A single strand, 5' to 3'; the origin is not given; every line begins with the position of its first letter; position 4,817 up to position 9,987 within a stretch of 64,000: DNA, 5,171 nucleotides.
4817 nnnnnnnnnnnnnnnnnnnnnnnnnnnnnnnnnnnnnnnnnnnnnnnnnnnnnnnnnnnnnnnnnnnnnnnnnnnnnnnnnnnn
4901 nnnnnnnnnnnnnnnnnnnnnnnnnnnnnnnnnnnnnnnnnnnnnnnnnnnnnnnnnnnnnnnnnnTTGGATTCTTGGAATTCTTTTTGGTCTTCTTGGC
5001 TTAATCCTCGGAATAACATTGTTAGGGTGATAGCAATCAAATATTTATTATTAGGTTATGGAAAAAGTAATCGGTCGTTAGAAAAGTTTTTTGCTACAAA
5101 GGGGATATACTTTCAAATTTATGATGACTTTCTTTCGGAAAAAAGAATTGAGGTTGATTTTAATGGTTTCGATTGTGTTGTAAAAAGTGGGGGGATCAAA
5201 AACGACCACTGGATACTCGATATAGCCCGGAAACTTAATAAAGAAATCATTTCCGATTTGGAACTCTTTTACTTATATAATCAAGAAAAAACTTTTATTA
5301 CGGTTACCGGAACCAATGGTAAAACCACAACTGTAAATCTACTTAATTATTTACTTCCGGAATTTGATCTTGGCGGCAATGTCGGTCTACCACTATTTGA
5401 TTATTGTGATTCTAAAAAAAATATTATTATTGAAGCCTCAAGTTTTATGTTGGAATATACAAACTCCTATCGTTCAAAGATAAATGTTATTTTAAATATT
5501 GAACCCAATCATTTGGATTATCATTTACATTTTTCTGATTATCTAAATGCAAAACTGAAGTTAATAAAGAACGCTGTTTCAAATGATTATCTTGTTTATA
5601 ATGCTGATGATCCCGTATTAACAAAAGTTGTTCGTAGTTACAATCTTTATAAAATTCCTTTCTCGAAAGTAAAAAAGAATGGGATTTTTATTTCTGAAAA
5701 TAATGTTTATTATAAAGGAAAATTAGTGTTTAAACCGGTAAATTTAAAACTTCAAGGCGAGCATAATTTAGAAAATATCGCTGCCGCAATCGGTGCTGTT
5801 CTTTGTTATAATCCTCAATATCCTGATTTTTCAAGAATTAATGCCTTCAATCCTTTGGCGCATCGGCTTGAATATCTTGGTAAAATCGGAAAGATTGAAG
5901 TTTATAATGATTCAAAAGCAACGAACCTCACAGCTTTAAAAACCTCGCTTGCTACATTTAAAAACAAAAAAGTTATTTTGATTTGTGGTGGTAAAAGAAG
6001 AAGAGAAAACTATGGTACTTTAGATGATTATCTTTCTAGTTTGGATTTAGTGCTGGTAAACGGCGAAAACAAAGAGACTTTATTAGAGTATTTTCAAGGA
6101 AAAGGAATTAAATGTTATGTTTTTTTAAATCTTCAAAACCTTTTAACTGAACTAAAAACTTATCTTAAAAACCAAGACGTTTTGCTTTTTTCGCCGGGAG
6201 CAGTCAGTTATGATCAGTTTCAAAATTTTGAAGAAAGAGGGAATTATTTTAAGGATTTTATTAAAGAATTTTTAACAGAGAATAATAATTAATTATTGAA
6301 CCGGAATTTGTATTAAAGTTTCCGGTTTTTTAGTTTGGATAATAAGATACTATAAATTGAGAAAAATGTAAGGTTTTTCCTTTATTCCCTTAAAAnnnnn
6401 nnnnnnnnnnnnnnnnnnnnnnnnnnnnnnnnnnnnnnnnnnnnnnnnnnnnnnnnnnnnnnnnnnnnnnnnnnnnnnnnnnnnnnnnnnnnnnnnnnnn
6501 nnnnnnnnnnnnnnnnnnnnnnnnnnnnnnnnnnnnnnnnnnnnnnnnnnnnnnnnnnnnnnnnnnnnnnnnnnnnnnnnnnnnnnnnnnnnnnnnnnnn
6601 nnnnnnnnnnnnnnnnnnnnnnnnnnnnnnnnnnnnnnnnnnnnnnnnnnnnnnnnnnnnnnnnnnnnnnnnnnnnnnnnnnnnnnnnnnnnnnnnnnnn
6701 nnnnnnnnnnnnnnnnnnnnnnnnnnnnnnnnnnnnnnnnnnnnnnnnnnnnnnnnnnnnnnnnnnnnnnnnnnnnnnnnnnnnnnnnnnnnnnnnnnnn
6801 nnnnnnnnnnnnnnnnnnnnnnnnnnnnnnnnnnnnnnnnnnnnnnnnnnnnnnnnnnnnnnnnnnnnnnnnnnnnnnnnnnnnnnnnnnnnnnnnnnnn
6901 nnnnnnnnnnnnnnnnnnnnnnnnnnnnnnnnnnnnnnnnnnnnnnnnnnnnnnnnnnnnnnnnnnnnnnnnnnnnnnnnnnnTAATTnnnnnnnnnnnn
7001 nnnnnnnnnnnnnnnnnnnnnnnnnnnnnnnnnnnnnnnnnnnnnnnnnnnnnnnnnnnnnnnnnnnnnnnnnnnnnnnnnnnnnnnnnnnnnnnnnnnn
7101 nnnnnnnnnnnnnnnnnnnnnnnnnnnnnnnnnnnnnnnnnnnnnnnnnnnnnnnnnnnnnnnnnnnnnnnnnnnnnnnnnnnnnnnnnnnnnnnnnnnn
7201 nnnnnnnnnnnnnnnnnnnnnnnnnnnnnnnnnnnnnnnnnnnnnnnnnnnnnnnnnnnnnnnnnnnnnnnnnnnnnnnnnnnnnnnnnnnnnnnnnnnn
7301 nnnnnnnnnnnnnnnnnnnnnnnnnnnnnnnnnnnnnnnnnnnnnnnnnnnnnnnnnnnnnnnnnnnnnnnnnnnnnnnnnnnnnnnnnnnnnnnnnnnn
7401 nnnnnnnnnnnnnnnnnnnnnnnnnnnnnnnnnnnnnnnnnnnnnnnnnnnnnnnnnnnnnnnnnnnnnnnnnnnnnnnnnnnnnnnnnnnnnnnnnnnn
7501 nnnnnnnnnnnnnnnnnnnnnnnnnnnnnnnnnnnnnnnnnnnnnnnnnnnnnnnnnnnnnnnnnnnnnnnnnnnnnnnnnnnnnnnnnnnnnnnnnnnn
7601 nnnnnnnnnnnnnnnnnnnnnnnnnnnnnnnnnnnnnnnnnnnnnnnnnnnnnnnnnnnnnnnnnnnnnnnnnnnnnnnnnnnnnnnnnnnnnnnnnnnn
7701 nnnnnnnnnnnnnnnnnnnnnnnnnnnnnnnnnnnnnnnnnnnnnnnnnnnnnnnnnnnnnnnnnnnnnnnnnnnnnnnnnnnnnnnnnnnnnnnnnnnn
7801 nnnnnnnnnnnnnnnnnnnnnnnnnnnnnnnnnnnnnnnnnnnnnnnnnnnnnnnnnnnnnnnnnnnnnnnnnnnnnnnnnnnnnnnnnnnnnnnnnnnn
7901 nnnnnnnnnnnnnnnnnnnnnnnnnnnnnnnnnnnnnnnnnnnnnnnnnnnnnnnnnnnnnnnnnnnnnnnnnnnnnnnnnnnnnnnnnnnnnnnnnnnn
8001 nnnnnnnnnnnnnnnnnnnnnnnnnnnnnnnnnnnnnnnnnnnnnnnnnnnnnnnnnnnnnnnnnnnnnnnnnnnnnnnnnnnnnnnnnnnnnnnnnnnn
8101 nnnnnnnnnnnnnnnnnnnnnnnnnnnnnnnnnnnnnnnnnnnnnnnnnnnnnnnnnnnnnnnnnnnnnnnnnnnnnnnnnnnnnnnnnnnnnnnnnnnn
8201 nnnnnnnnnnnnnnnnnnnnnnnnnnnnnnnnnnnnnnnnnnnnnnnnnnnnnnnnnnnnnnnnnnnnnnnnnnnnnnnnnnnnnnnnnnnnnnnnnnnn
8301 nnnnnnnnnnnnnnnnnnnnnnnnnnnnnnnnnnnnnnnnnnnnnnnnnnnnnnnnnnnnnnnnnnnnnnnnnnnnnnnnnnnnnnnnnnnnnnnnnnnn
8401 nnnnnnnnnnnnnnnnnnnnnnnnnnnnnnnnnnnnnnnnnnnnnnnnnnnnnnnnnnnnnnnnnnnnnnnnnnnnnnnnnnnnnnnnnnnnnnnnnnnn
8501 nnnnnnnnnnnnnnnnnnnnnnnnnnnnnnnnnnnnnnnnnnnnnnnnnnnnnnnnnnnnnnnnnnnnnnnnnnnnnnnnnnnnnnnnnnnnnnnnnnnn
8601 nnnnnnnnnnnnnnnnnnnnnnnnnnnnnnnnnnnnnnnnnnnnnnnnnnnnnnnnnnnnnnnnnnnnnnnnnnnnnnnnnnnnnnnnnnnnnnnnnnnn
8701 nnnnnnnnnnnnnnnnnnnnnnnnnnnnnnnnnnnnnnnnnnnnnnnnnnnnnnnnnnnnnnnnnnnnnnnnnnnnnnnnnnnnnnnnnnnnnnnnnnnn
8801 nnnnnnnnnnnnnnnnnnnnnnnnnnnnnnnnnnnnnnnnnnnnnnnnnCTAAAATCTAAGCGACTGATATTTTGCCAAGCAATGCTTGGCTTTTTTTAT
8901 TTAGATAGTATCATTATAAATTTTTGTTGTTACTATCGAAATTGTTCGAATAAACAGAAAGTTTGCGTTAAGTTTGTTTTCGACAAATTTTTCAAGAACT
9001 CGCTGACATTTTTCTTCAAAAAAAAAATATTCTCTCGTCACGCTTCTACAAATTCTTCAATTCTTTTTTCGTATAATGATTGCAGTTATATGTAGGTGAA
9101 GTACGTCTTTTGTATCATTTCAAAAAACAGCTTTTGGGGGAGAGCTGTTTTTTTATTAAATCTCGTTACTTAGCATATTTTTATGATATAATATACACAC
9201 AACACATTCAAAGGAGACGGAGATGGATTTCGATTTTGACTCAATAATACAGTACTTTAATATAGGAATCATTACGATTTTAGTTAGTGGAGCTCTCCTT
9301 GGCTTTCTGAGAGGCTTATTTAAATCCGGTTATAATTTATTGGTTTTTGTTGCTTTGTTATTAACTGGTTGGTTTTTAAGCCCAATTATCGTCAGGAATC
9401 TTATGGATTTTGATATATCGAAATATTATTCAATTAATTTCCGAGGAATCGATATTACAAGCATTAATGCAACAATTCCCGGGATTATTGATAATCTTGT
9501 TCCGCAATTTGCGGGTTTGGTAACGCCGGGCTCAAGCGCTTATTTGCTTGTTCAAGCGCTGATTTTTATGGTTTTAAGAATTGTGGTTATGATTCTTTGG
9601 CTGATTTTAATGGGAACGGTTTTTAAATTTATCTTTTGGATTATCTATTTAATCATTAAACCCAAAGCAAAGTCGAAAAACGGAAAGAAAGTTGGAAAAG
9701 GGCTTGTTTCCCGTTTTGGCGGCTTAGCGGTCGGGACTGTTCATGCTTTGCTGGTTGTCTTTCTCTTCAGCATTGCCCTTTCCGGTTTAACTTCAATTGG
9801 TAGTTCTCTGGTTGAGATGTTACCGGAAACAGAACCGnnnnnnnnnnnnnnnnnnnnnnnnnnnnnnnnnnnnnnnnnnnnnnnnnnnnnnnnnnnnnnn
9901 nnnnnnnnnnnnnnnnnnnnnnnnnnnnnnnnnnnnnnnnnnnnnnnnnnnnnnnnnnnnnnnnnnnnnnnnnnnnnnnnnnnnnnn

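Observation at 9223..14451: Giant CvpA-anchored, hyper-acidic repeat protein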

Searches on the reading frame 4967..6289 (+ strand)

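Call 13: search_protein_families(library=pfam, proteins=[window:4967-6289:+], max_evalue=0.001)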
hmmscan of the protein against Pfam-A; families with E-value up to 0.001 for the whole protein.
window:4967-6289:+ (441 aa): 3 families
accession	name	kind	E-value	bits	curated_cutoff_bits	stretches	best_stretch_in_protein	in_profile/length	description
PF08245.18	Mur_ligase_M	-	2.1e-24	87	24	1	113-278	1-200/200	Mur ligase middle domain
PF02875.26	Mur_ligase_C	-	2.1e-11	45.2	28.4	1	299-410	1-125/127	Mur ligase, glutamate ligase domain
PF17881.8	TseB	-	0.0005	20.5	26.5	0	100-121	17-38/45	Cell wall elongation regulator TseB-like domain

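Call 59: search_protein_families(library=ncbifam, proteins=[window:4967-6289:+], max_evalue=0.00001)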
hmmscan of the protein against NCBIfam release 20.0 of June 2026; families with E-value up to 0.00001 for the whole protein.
window:4967-6289:+ (441 aa): 20 families
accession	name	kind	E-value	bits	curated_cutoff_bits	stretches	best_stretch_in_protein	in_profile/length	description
TIGR01087.1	murD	equivalog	1.9e-95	320.5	211.95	1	27-433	3-440/441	UDP-N-acetylmuramoyl-L-alanine--D-glutamate ligase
TIGR01082.1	murC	equivalog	6.5e-26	91.4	335.1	1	67-334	59-340/449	UDP-N-acetylmuramate--L-alanine ligase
NF001126.0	PRK00139.1-4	equivalog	1.7e-24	86.2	373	1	151-346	173-382/486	UDP-N-acetylmuramoyl-L-alanyl-D-glutamate--2,6-diaminopimelate ligase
NF053645.1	pMurC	equivalog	6.4e-21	74.6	560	2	62-130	56-124/492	pseudomurein biosynthesis peptide ligase pMurC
NF008896.0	PRK11929.1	equivalog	6.8e-21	73.8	1023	1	150-224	180-256/965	bifunctional UDP-N-acetylmuramoyl-L-alanyl-D-glutamate--2,6-diaminopimelate ligase MurE/UDP-N-acetylmuramoyl-tripeptide--D-alanyl-D-alanine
TIGR01085.1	murE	subfamily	9.2e-21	74.3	257.3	1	150-346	156-372/472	UDP-N-acetylmuramyl-tripeptide synthetase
NF001124.0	PRK00139.1-2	equivalog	1.2e-20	73.7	476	1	152-345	179-390/500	UDP-N-acetylmuramoyl-L-alanyl-D-glutamate--2,6-diaminopimelate ligase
NF053648.1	pMurE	equivalog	2.1e-15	56.4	600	1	165-306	185-326/464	pseudomurein biosynthesis peptide ligase pMurE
TIGR01143.1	murF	subfamily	2.3e-15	56.5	288.6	1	99-408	65-403/418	UDP-N-acetylmuramoyl-tripeptide--D-alanyl-D-alanine ligase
NF010628.0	PRK14022.1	equivalog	1.5e-14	53.6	536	1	151-344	180-377/483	UDP-N-acetylmuramoyl-L-alanyl-D-glutamate--L-lysine ligase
NF001123.0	PRK00139.1-1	equivalog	1.7e-13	50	586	1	166-345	193-389/493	UDP-N-acetylmuramoyl-L-alanyl-D-glutamate--2,6-diaminopimelate ligase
NF011171.0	PRK14573.1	equivalog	3e-12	45.2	1015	1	70-281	66-286/809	bifunctional UDP-N-acetylmuramate--L-alanine ligase/D-alanine--D-alanine ligase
NF053647.1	pMurD2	equivalog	4.1e-12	45.7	550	1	69-348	65-323/405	pseudomurein biosynthesis peptide ligase pMurD2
NF053646.1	pMurD1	equivalog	7.6e-12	44.6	610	1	169-339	184-356/465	pseudomurein biosynthesis peptide ligase pMurD1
TIGR02068.2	cya_phycin_syn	equivalog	7e-09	34.2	850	0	110-132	481-503/862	cyanophycin synthetase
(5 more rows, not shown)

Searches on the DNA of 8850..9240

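Call 77: search_rna_families(source=window, start=8850, end=9240, threshold=evalue, max_evalue=10)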
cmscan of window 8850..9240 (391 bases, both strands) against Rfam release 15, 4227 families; matches with E-value up to 10: 17.
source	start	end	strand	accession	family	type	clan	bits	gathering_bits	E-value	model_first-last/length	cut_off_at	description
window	9124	9184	-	RF02844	RefA9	Gene; antisense;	-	21.4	49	0.54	1-64/64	no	Enterococcus sRNA A9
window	9127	9194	+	RF02732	JA04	Gene; sRNA;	-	20.3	81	1.6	1-81/81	no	Aggregatibacter sRNA JA04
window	9099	9157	+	RF02064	STnc370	Gene; sRNA;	-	18.4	54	9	1-71/71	no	Enterobacterial sRNA STnc370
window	8950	9001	-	RF02371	PyrG_leader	Cis-reg; leader;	-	18.3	65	6.3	1-78/78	no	PyrG leader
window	8951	9024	-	RF00476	snosnR61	Gene; snRNA; snoRNA; CD-box;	CL00051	18.2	45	1.9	1-85/85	no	Small nucleolar RNA snR61/Z1/Z11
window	8857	8902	-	RF02068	STnc480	Gene; sRNA;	-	18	72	5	1-72/72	no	Enterobacterial sRNA STnc480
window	8875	8911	+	RF01795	FourU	Cis-reg; thermoregulator;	-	17.5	60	0.62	1-65/65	no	FourU thermometer RNA element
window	9120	9201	-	RF02713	MCS4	Gene; sRNA;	-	17.4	56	4.7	1-123/123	no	Mycoplasma sRNA MCS4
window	9084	9190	+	RF00101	SraC_RyeA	Gene; sRNA;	CL00105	17.2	37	1.1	1-145/145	no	SraC/RyeA RNA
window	9117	9218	-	RF02109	DLEU2_5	Gene; lncRNA;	-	16.5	40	2.3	1-84/84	no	Deleted in lymphocytic leukemia 2 conserved region 5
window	9115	9224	-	RF02330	TtnuHACA23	Gene; snRNA; snoRNA; HACA-box;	-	16.5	100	9.5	1-135/135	no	Tetrahymena snoRNA TtnuHACA23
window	8850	8957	-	RF01402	STnc150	Gene; sRNA;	-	15.3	60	0.44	1-186/267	3'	STnc150 Hfq binding RNA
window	9123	9193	-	RF02083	OrzO-P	Gene; antitoxin;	-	15.3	60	6.9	1-76/76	no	OrzO-P RNA antitoxin family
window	8850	8891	-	RF04280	mir-890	Gene; miRNA;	CL00136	13.1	56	8.3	1-42/74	3'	mir-890 microRNA precursor family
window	8877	8923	+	RF01578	RUF1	Gene; sRNA;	-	12.7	70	6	12-60/264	no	Plasmodium RNA of unkown function RUF1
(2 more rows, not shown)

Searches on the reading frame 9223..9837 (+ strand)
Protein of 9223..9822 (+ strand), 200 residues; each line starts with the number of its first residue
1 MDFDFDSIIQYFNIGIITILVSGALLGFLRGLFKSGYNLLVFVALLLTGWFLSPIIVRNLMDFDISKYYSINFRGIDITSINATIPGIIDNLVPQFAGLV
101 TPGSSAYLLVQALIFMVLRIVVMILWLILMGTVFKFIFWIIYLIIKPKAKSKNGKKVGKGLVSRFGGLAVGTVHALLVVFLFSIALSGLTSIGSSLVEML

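Call 5: search_protein_families(library=pfam, proteins=[window:9223-9822:+], max_evalue=1)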
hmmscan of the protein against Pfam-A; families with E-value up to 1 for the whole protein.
window:9223-9822:+ (200 aa): 2 families
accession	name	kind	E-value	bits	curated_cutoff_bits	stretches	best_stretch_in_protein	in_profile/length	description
PF02674.22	Colicin_V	-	0.0017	18.8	29.3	0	13-191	2-122/144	Colicin V production protein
PF22719.1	SNaCT12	-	0.13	12.6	27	1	28-90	56-118/174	Short NACHT-associated C-Terminal domain, family 12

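Call 26: search_protein_families(library=pfam, alignment_id=A3, max_evalue=0.1)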
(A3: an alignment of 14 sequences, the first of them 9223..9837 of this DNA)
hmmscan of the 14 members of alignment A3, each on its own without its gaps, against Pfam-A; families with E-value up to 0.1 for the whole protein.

A. member 1, window:9223-9837:+ (205 aa): 1 family
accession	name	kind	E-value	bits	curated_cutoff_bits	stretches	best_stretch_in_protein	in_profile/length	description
PF02674.22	Colicin_V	-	0.0015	19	29.3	0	13-191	2-122/144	Colicin V production protein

B. families by the number of members that match (of 14 scanned): 7 families
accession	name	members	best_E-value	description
PF02674.22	Colicin_V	11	6.1e-05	Colicin V production protein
PF09583.15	Phageshock_PspG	1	0.0053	Phage shock protein G (Phageshock_PspG)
PF12725.13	DUF3810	1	0.008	Protein of unknown function (DUF3810)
PF01292.26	Ni_hydr_CYTB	1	0.017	Prokaryotic cytochrome b561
PF06645.18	SPC12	1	0.033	Microsomal signal peptidase 12 kDa subunit (SPC12)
PF24008.1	DUF7322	1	0.081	Domain of unknown function (DUF7322)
PF13965.12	SID-1_RNA_chan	1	0.092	dsRNA-gated channel SID-1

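Call 27: find_homologous_proteins(query=A3, max_evalue=0.001)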
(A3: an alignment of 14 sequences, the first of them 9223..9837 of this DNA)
Query A3 (14 sequences) (205 aa, profile of the alignment): 5 proteins with E <= 0.001 among 8000 candidates.
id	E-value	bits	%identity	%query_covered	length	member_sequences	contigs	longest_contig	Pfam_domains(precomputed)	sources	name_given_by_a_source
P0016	2.2e-77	278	80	100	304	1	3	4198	-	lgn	-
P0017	3.1e-75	271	64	92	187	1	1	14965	-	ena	-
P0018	3.6e-51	192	42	74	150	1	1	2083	-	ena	-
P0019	3.2e-44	169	34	66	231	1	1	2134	-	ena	-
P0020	2.0e-37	147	66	58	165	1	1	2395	-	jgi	jgi:hypothetical protein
